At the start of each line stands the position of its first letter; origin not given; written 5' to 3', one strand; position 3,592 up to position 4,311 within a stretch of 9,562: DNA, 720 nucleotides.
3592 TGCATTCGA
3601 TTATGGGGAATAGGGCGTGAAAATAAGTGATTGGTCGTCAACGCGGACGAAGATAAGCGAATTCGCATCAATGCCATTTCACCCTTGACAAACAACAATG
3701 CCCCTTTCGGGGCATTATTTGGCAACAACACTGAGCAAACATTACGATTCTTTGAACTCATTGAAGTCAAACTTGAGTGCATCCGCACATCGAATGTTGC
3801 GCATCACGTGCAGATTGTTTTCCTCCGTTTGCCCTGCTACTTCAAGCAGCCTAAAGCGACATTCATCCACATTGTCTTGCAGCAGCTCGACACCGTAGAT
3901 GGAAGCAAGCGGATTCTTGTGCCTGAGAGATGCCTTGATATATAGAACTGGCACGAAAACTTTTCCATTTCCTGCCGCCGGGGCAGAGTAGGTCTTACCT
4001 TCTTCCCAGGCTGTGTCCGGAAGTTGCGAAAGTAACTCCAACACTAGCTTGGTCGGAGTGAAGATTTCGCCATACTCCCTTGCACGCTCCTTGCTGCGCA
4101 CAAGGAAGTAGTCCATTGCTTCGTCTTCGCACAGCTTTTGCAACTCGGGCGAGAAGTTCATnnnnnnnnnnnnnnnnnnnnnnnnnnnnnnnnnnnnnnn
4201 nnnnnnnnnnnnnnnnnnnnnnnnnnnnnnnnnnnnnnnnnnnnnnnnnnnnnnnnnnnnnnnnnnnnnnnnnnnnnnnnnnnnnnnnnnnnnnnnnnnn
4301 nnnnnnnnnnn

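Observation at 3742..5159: Integrase-proximal, terminator-bracketed low-GC cassette: an unknown 333-aa protein coupled to a catalytically truncated MTase-like protein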

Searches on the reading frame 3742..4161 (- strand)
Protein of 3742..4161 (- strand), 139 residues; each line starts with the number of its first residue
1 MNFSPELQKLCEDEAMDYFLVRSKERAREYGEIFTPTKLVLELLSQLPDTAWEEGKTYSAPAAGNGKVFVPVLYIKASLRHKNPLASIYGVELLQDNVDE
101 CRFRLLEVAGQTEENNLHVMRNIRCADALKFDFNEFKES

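Call 4: search_protein_families(library=pfam, proteins=[window:3742-4161:-], max_evalue=1)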
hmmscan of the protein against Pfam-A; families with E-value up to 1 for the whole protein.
window:3742-4161:- (139 aa): 2 families
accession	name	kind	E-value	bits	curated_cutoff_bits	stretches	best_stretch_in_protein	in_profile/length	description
PF02384.22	N6_Mtase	-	0.00011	22.1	20.4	1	17-105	11-97/311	N-6 DNA Methylase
PF09738.14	LRRFIP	-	0.15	11.8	28.2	1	87-138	116-167/300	LRRFIP family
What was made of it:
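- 3742..4161 (-): Non-catalytic SAM-binding half (motifs X, I, II, III) of a gamma-class N6-adenine DNA methyltransferase (139 aa). Pfam N6_Mtase matches profile positions 11-97 of 311 only (call 4).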

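Call 5: search_protein_families(library=phrogs, proteins=[window:3742-4161:-], max_evalue=1)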
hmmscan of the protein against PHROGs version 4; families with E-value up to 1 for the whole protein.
window:3742-4161:- (139 aa): 6 families
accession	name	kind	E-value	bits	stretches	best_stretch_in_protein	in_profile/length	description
phrog_21201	-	other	6.5e-14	53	1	23-129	14-121/156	DNA methyltransferase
phrog_11371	-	unknown function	1.8e-08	34.9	1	24-129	283-382/383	-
phrog_4376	-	unknown function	1.5e-07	32.6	1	14-133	8-121/134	-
phrog_799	-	other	0.2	11.8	1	24-72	206-250/458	DNA methyltransferase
phrog_20199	-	unknown function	0.3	12.4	1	46-70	14-38/75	-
phrog_2713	-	unknown function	0.31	11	1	16-99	176-257/520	-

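Call 9: search_protein_families(library=padloc, proteins=[window:3742-4161:-], max_evalue=1)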
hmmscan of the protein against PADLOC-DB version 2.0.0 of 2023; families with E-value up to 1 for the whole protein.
window:3742-4161:- (139 aa): 2 families
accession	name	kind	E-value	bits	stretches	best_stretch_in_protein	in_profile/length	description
PDLC03335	MTase_II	-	2.3e-08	31.2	1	19-134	68-187/607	Type II methyltransferase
PDLC03035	MTase_I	-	0.00022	17.9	1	17-105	160-246/653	Type I methyltransferase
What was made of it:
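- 3742..4161 (-): PHROG 21201 scores 6.5e-14 (call 5) and PADLOC MTase_II 2e-8 (call 9).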

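Call 10: search_protein_families(library=ncbifam, proteins=[window:3742-4161:-], max_evalue=1)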
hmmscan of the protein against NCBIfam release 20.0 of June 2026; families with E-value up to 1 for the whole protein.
window:3742-4161:- (139 aa): 0 families

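Call 13: find_homologous_proteins(query=window:3742-4161:-)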
Query window:3742-4161:- (139 aa): 18 proteins with E <= 0.001 among 38 candidates.
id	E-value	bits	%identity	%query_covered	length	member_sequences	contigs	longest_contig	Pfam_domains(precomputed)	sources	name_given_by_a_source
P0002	3.7e-87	307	100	100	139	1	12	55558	-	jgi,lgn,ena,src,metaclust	metaclust:\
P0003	1.1e-66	241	80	99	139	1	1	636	PF02384.23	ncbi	-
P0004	3.1e-66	239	77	100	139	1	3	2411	PF02384.23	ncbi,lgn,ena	-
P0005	1.0e-41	160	58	95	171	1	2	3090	PF02384.23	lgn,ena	-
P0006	4.7e-35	138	68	68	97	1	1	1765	-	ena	-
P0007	4.2e-28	116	51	86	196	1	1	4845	PF22513.3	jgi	jgi:plasmid stability protein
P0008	1.1e-20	92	45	84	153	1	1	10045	-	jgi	jgi:hypothetical protein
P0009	8.6e-18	83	44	85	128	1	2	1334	PF02384.23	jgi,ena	jgi:type I restriction-modification system DNA methylase subunit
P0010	2.0e-16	78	35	85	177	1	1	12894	PF02810.22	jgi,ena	-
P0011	9.5e-16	76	44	79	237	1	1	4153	PF02384.23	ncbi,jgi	jgi:hypothetical protein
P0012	1.5e-15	75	46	83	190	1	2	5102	-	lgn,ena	-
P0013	5.7e-15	73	39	83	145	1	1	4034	-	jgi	jgi:type I restriction-modification system DNA methylase subunit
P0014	4.7e-14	71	39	83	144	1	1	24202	-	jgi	jgi:hypothetical protein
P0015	3.0e-10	58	41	62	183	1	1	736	-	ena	-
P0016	4.9e-8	51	36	62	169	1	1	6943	-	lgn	-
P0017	3.0e-7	48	36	81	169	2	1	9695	-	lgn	-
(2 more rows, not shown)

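Call 15: find_encoding_contigs(protein=P0002, flank=10000, max_places=10)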
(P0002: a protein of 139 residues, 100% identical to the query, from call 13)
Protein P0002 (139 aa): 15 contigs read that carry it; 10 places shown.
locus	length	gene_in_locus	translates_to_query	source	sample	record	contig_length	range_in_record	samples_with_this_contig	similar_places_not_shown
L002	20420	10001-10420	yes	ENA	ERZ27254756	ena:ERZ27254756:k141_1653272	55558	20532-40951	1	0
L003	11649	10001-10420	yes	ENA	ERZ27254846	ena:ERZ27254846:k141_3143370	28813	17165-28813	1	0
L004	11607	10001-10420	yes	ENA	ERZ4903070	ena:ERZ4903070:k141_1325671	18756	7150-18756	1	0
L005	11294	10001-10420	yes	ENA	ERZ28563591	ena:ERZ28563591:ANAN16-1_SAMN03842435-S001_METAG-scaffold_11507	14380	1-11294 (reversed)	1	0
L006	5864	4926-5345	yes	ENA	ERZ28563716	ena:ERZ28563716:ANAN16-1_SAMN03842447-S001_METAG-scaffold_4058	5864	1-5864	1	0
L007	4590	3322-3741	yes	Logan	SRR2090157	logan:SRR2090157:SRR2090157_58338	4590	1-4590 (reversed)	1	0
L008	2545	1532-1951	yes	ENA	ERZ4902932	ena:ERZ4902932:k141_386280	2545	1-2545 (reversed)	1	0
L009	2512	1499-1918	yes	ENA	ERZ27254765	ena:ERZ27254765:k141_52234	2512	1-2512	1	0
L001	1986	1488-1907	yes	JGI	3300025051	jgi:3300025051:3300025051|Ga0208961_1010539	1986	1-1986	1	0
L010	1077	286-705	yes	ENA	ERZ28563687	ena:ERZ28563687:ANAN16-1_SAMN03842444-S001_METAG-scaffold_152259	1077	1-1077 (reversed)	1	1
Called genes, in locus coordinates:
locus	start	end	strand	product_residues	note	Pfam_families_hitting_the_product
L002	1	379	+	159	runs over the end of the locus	PF00293:NUDIX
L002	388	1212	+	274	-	PF03372:Exo_endo_phos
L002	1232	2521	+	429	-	PF13091:PLDc_2, PF00614:PLDc (faint), PF13091:PLDc_2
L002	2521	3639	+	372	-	-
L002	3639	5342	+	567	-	PF04675:DNA_ligase_A_N, PF01068:DNA_ligase_A_M, PF09414:RNA_ligase (weak)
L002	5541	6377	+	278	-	PF21926:FeeM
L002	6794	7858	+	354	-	PF00589:Phage_integrase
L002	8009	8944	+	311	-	-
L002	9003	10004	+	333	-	-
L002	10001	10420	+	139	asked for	-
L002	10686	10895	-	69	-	-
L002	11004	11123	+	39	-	-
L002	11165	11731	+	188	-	PF07589:PEP_exosort_dom (weak)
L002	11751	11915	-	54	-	-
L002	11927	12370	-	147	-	PF20346:DUF6641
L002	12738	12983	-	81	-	-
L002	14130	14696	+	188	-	PF00589:Phage_integrase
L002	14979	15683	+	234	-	PF08867:FRG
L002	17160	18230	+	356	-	PF13936:HTH_38, PF00665:rve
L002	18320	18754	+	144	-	-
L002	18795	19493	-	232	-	-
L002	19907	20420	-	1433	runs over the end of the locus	PF27051:TamB_N, PF04357:TamB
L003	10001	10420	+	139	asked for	-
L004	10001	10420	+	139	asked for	-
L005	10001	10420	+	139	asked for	-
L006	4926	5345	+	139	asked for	-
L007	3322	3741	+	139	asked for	-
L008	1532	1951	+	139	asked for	-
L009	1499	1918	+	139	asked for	-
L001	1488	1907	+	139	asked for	-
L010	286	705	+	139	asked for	-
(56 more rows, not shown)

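Call 16: find_encoding_contigs(protein=P0004, flank=10000)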
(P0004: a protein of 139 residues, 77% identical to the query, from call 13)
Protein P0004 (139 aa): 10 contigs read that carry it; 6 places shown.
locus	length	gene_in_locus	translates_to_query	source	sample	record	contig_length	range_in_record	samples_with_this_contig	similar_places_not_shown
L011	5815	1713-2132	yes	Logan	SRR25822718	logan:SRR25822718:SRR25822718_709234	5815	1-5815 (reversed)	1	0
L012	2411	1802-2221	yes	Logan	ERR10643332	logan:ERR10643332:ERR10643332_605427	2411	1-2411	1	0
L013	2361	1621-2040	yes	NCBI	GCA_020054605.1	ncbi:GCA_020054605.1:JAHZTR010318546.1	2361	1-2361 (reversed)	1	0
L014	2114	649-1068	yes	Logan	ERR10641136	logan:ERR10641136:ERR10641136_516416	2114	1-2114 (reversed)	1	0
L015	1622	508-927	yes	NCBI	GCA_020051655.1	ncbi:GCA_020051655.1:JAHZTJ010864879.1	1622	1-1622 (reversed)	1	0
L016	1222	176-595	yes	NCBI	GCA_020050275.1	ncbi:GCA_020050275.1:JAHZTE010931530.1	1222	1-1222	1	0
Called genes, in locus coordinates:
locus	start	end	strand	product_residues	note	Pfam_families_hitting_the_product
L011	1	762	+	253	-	?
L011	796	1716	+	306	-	-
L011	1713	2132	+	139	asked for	PF02384:N6_Mtase (weak)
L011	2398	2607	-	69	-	-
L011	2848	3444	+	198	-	PF07589:PEP_exosort_dom (weak)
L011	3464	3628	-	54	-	-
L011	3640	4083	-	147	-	PF20346:DUF6641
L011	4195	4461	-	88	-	-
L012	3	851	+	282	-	?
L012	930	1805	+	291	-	-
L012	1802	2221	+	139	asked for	PF02384:N6_Mtase (weak)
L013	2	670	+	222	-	?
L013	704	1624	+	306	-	-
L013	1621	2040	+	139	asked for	PF02384:N6_Mtase (weak)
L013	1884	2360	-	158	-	?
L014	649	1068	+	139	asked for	PF02384:N6_Mtase (weak)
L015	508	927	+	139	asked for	PF02384:N6_Mtase (weak)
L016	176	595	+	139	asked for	PF02384:N6_Mtase (weak)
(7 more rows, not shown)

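Call 17: find_encoding_contigs(protein=P0005, flank=10000)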
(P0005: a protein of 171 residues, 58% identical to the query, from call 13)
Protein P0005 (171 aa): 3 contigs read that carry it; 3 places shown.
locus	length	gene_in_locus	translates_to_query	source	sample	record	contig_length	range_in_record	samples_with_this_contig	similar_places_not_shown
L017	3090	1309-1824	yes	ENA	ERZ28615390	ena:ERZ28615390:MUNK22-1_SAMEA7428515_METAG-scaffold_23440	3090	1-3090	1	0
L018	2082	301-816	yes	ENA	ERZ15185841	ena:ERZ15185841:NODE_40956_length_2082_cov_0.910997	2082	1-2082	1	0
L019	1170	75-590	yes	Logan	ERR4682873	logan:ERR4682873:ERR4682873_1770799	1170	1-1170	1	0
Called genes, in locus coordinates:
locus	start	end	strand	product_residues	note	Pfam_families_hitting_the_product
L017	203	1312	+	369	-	PF07669:Eco57I (weak)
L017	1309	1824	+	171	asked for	PF02384:N6_Mtase (weak)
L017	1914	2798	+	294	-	PF10263:SprT-like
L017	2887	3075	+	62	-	-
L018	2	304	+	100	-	?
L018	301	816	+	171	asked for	PF02384:N6_Mtase (weak)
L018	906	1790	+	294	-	PF10263:SprT-like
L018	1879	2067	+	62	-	-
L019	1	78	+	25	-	?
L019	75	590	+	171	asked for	PF02384:N6_Mtase (weak)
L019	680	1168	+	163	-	?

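Call 42: find_encoding_contigs(protein=P0014, flank=6000, max_places=3)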
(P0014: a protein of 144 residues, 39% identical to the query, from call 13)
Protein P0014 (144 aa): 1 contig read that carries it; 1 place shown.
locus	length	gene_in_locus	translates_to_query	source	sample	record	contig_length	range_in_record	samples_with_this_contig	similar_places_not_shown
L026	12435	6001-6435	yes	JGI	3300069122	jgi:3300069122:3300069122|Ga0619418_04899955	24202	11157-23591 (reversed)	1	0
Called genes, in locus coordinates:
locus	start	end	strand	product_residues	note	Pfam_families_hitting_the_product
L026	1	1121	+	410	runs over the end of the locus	-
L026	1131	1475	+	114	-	-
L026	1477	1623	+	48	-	-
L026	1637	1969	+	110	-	-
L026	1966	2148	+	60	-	-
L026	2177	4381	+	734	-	PF13455:MUG113 (faint), PF04851:ResIII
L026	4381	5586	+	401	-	PF07669:Eco57I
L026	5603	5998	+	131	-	-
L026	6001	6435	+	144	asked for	-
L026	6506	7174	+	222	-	-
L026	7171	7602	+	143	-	PF03013:Pyr_excise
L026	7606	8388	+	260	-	PF03747:ADP_ribosyl_GH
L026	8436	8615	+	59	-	-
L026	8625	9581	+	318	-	PF00004:AAA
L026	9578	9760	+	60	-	-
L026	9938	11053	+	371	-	-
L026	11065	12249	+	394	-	PF02739:5_3_exonuc_N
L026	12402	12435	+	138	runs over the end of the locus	-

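Call 43: find_encoding_contigs(protein=P0010, flank=6000, max_places=3)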
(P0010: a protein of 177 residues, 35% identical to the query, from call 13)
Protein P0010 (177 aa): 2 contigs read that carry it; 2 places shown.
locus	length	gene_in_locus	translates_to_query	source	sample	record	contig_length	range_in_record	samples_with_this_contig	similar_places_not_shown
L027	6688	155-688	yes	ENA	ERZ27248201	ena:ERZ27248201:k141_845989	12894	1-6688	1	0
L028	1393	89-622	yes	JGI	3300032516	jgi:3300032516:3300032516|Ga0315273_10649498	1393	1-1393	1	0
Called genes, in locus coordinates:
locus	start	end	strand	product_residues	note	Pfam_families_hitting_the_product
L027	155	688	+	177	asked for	PF02810:SEC-C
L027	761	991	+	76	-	-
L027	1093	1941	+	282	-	-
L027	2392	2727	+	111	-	-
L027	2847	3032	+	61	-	-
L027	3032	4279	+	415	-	-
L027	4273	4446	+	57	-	-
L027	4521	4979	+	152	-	-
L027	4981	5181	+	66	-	-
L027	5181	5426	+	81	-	-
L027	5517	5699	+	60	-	-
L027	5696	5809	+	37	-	-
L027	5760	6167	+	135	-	PF05766:NinG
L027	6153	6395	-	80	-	-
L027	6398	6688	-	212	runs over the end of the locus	-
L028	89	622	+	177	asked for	PF02810:SEC-C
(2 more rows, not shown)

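Call 44: find_encoding_contigs(protein=P0017, flank=6000, max_places=3)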
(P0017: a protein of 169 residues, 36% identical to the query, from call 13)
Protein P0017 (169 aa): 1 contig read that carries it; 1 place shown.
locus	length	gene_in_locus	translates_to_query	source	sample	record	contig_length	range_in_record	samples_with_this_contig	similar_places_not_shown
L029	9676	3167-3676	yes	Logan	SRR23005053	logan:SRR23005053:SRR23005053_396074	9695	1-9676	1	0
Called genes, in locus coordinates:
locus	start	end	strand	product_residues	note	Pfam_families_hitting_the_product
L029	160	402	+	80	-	-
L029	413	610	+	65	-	-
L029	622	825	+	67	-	-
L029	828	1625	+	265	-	PF02384:N6_Mtase (weak)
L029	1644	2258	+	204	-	-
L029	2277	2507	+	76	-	-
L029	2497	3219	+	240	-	-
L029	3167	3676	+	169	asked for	-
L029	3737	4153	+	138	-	-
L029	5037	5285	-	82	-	PF10073:GapR_DNA-bd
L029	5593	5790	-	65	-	-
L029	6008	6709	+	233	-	-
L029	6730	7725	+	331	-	PF01555:N6_N4_Mtase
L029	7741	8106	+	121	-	PF09643:YopX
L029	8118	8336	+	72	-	-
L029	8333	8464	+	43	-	-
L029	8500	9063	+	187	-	-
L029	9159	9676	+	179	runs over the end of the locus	?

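Call 50: search_dna_similar(query=window:3742-4161:-, collection=phages, mode=protein, max_evalue=0.001, max_rows=25)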
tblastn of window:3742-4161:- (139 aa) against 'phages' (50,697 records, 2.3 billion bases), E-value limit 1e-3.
Records with a match: 66; places in all: 66; records where one place covers at least 80% of the query: 32.
Best place of each record, by identity: <60% 66.
By first word of the organism name: Synechococcus 26; Aeromonas 13; Klebsiella 11; Prevotella 10; Bacteriophage 2; Vibrio 2; Shigella 1; phage 1.
By host as written in the record: - 24; Prevotella sp. 10; Aeromonas salmonicida 5; Aeromonas salmonicida subsp. salmonicida 4; Synechococcus sp. 3; Klebsiella pneumoniae ATCC 33495 3; Synechococcus str. WH8109 2; Klebsiella oxytoca ATCC 43863 2; and 12 more.
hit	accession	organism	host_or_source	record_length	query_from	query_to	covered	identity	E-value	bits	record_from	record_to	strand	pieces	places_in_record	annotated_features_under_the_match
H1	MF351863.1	Synechococcus phage Bellamy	Synechococcus str. WH8109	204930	20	134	83%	31.1%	2e-6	51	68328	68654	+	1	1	88: hypothetical protein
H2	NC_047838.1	Synechococcus phage Bellamy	Synechococcus str. WH8109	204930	20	134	83%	31.1%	2e-6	51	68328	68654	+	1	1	88: hypothetical protein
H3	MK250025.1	Prevotella phage Lak-B6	Prevotella sp.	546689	10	136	91%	27.9%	3e-7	54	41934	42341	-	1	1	record has no annotation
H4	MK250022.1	Prevotella phage Lak-B3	Prevotella sp.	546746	10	136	91%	27.9%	3e-7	54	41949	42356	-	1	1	record has no annotation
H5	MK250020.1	Prevotella phage Lak-B1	Prevotella sp.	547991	10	136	91%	27.9%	3e-7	54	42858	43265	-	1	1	record has no annotation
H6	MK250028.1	Prevotella phage Lak-B9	Prevotella sp.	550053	10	136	91%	27.9%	3e-7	54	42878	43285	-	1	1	record has no annotation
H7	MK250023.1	Prevotella phage Lak-B4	Prevotella sp.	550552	10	136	91%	27.9%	4e-7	53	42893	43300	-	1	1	record has no annotation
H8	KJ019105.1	Synechococcus phage ACG-2014f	-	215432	7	134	92%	26.9%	7e-5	47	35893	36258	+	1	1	hypothetical protein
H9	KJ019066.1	Synechococcus phage ACG-2014f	-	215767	13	134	88%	28.1%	3e-4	45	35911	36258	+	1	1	hypothetical protein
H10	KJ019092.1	Synechococcus phage ACG-2014f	-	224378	13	134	88%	28.1%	3e-4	45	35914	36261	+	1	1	hypothetical protein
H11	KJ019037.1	Synechococcus phage ACG-2014f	-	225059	13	134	88%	28.1%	3e-4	45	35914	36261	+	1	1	hypothetical protein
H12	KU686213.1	Synechococcus phage S-CAM7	Synechococcus sp.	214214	20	134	83%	29.8%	6e-4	44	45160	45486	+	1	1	hypothetical protein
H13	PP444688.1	Klebsiella phage vB_KM5a1-KLB8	Klebsiella sp. M5a1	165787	23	129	77%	31.8%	1e-7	55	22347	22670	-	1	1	hypothetical protein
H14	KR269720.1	Klebsiella phage PKO111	Klebsiella oxytoca ATCC 43863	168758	23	129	77%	31.8%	2e-7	54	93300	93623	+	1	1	hypothetical protein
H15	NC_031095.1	Klebsiella phage PKO111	Klebsiella oxytoca ATCC 43863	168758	23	129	77%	31.8%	2e-7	54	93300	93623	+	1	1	DNA methyltransferase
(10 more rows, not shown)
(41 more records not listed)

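Call 52: get_annotated_region(hit=H15, flank=4000)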
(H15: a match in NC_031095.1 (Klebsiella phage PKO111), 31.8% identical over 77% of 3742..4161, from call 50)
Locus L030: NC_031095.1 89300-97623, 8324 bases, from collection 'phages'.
description: Klebsiella phage PKO111, complete genome.
organism: Klebsiella phage PKO111 (NCBI taxid 1654928)
taxonomy: Viruses; Duplodnaviria; Heunggongvirae; Uroviricota; Caudoviricetes; Straboviridae; Tevenvirinae; Jiaodavirus; Jiaodavirus pko111
host: Klebsiella oxytoca ATCC 43863; source: -; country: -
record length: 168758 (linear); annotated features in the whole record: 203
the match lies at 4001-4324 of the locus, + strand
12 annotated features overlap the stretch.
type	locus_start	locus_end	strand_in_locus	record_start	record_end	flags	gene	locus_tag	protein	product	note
CDS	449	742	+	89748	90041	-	-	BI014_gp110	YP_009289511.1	spackle periplasmic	-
CDS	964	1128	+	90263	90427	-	-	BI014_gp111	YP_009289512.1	hypothetical protein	-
CDS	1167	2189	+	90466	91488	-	-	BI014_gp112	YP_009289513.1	DNA primase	-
CDS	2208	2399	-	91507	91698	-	-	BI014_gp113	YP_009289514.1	hypothetical protein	-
CDS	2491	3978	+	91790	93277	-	-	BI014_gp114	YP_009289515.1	hypothetical protein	-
CDS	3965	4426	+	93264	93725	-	-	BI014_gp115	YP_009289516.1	DNA methyltransferase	-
CDS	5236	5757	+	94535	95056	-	-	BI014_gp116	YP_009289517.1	nucleoside triphosphate pyrophosphohydrolase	-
CDS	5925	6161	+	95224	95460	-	-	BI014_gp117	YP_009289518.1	virion structural protein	-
CDS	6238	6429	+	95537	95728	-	-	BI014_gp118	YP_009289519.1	hypothetical protein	-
CDS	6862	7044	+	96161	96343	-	-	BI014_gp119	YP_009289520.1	hypothetical protein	-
CDS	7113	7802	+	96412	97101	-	-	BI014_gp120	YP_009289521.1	RNA polymerase ADP-ribosylase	-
CDS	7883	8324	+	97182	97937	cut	-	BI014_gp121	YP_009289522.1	Srd anti-sigma factor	-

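Call 53: get_annotated_region(hit=H2, flank=3500)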
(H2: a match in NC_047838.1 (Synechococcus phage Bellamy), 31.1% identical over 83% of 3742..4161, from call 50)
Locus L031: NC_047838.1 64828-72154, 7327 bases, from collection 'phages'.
description: Synechococcus phage Bellamy, complete genome.
organism: Synechococcus phage Bellamy (NCBI taxid 2023996)
taxonomy: Viruses; Duplodnaviria; Heunggongvirae; Uroviricota; Caudoviricetes; Kyanoviridae; Bellamyvirus; Bellamyvirus bellamy
host: Synechococcus str. WH8109; source: seawater; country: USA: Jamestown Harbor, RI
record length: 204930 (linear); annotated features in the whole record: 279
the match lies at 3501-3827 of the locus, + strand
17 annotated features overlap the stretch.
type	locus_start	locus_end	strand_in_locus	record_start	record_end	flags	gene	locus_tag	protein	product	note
CDS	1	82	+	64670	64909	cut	84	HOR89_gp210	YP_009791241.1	hypothetical protein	-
CDS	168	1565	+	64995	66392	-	85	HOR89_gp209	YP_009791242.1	helicase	-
CDS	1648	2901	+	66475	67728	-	86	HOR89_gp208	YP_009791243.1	DNA methyltransferase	-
CDS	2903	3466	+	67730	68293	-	87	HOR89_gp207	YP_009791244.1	hypothetical protein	-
CDS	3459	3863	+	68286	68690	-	88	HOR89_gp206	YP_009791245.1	hypothetical protein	-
CDS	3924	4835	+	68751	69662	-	89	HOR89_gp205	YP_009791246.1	hypothetical protein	-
CDS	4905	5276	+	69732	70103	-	90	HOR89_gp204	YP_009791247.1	hypothetical protein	-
CDS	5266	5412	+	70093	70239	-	91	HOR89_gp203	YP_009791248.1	hypothetical protein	-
CDS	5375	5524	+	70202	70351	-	92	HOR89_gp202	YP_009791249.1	hypothetical protein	-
CDS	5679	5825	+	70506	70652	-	93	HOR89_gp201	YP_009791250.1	hypothetical protein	-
CDS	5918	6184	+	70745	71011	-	94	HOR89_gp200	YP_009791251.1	hypothetical protein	-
CDS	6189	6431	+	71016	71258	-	95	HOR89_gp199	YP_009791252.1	hypothetical protein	-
CDS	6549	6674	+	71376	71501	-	96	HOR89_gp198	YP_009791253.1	hypothetical protein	-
CDS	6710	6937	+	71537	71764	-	97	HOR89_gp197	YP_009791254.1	hypothetical protein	-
CDS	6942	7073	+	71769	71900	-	98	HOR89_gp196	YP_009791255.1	hypothetical protein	-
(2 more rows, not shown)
